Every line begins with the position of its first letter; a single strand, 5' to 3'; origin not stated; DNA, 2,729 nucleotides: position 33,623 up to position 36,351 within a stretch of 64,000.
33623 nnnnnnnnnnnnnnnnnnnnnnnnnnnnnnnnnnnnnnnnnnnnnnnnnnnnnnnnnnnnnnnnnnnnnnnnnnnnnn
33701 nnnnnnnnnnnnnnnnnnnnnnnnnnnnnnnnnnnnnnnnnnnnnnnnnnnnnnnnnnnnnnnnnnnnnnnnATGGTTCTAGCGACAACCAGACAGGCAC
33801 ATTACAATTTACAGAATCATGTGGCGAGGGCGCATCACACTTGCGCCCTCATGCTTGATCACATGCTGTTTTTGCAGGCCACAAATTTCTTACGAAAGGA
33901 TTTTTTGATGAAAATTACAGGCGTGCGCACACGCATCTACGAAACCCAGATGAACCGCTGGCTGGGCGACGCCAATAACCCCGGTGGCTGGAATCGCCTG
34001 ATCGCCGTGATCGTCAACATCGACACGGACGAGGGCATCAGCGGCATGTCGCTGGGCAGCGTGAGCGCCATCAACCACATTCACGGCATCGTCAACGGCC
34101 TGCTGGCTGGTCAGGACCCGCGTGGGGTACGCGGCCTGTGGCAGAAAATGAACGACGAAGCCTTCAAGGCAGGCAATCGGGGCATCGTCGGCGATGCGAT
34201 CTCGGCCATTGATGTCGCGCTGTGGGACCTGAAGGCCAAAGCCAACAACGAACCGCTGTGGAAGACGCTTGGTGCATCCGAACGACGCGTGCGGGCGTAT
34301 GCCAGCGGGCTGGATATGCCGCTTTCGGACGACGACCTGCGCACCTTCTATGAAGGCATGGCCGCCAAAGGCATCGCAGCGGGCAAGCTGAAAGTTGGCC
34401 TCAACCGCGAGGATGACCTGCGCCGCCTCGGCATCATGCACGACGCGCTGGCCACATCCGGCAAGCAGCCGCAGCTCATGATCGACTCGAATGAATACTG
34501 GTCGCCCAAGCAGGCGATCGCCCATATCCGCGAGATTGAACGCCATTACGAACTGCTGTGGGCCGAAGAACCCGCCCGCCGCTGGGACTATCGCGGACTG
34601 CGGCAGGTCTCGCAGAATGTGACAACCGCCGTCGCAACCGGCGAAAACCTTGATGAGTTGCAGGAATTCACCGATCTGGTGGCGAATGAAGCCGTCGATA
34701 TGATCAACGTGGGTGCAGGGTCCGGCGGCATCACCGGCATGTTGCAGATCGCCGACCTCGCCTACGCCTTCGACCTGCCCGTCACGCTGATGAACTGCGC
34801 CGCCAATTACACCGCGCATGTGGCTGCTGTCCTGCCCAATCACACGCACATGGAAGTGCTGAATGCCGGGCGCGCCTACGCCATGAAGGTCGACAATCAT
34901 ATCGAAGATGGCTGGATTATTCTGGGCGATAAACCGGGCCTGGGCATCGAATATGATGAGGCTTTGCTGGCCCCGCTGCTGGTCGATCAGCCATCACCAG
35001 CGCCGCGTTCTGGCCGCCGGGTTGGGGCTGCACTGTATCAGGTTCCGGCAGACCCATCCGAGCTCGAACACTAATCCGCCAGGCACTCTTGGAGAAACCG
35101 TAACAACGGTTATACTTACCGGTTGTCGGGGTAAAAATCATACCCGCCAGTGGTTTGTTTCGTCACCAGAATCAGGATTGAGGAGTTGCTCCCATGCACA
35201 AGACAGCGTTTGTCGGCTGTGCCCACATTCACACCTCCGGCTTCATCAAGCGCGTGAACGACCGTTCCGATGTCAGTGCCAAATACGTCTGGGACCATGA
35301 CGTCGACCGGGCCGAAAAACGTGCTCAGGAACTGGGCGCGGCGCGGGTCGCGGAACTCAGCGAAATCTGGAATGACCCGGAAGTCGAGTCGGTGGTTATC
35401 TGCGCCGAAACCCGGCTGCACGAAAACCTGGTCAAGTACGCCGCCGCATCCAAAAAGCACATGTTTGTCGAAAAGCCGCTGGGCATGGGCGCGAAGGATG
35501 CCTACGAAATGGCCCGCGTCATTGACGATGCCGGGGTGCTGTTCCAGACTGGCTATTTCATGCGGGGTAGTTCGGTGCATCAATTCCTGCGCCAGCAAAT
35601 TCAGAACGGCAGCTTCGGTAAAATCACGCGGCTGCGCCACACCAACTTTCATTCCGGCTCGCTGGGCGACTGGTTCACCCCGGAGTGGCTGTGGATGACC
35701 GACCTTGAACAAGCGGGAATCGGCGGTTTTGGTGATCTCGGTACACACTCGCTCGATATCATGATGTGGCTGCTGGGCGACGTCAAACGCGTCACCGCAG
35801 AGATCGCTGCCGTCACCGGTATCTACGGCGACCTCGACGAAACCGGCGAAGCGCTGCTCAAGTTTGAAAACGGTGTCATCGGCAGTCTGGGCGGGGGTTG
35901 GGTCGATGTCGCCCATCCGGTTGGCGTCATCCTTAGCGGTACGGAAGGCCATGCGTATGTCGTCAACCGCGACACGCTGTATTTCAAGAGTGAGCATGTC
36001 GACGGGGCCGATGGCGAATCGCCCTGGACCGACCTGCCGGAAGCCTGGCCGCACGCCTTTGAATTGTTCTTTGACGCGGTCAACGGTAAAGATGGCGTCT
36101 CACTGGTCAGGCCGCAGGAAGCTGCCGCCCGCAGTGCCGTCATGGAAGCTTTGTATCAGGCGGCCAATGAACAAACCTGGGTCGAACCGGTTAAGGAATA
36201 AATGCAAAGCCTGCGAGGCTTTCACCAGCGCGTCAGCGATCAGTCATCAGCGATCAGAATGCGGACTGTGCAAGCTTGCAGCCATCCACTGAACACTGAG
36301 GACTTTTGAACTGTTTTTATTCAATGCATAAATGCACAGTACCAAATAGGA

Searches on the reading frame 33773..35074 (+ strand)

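Call 6: search_protein_families(library=ncbifam, proteins=[window:33773-35074:+])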
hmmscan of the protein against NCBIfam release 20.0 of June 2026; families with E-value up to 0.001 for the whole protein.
window:33773-35074:+ (433 aa): 15 families
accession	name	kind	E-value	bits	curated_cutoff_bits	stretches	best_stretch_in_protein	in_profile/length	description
NF047820.1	TalGalacDh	equivalog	8.9e-47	159.8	500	1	78-396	38-358/371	L-talarate/galactarate dehydratase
NF040866.1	AraD_Arch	equivalog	4.4e-37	127.9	650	1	81-399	37-366/372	arabinonate dehydratase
NF043051.1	ManoateDhtManD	equivalog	5.1e-32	111.2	550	2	222-399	195-380/403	D-mannonate dehydratase ManD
NF011654.0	PRK15072.1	subfamily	5.3e-32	111.2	430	2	225-400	199-382/404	D-galactonate dehydratase family protein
NF010624.0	PRK14017.1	equivalog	1.7e-27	96.5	311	1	79-399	16-357/382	galactonate dehydratase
NF011968.0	PRK15440.1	equivalog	3.2e-25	88.9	393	1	72-363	53-341/395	L-rhamnonate dehydratase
NF040790.2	glucon_galact_dh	equivalog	1.6e-24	86.4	750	1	79-405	26-372/390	bifunctional D-gluconate/D-galactonate dehydratase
NF043002.1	HProlDhtase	equivalog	1.3e-17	63.7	500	1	78-395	33-355/366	cis-3-hydroxy-L-proline dehydratase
NF041118.1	A_G_epim_Thtga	equivalog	6.4e-16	58.4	500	1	97-336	59-286/341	L-Ala-D/L-Glu epimerase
NF042940.1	racemase_DgcA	equivalog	2e-14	53.5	400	1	140-338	82-267/323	N-acetyl-D-Glu racemase DgcA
TIGR02534.1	mucon_cyclo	subfamily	7.8e-14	51.5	334.95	1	142-337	99-292/368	muconate/chloromuconate family cycloisomerase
TIGR01928.1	menC_lowGC_arch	equivalog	1.9e-13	50.2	200.65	1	142-330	91-271/325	o-succinylbenzoate synthase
NF002782.0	PRK02901.1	equivalog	8.7e-10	38.1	288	1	199-369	101-273/328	o-succinylbenzoate synthase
NF011708.0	PRK15129.1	equivalog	1.1e-05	24.6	343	1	140-360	85-293/321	L-Ala-D/L-Glu epimerase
TIGR01927.1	menC_gam_Gplu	equivalog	1.3e-05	24.7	130.55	1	196-311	120-233/307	o-succinylbenzoate synthase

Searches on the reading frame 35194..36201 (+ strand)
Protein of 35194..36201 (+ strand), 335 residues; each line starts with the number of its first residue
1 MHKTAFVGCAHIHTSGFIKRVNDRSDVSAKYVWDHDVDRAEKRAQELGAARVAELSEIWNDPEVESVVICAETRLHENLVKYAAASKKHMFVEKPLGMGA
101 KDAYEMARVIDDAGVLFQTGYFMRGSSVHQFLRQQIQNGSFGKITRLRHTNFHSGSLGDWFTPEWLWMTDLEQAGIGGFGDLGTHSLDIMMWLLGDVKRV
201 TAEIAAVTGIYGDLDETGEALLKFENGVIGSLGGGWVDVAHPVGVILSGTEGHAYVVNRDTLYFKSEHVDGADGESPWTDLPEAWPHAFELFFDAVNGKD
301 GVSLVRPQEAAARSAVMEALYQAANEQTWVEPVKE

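Call 6: search_protein_families(library=ncbifam, proteins=[window:35194-36201:+])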
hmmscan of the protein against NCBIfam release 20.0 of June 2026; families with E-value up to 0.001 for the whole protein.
window:35194-36201:+ (335 aa): 8 families
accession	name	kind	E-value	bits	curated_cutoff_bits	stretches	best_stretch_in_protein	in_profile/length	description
TIGR04380.1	myo_inos_iolG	equivalog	1.2e-28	100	355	1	20-330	19-329/330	inositol 2-dehydrogenase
NF052479.1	LevoglcsnDh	equivalog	5.6e-23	81.2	650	1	29-205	38-213/386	levoglucosan dehydrogenase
NF041392.1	XylDh_Gfo6_Halo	equivalog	4.9e-14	51.9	350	1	61-328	80-346/350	D-xylose 1-dehydrogenase Gfo6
NF040723.1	UDP-GlcNAcDh_Arch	equivalog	4.7e-12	46.1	450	1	25-256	23-237/302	UDP-N-acetylglucosamine 3-dehydrogenase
NF007574.0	PRK10206.1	equivalog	4.8e-12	45.6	352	1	4-221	5-213/345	oxidoreductase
NF058563.1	BT_2159_fam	equivalog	1.3e-11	44.1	650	1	17-192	15-181/350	disaccharide 3-dehydrogenase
NF008607.0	PRK11579.1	subfamily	1.7e-11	43.7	330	1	50-208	51-203/346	oxidoreductase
NF052679.1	InsChiInosDhIolG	equivalog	5.3e-08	32.3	540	1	17-147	17-151/343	bifunctional inositol 2-dehydrogenase/D-chiro-inositol 1-dehydrogenase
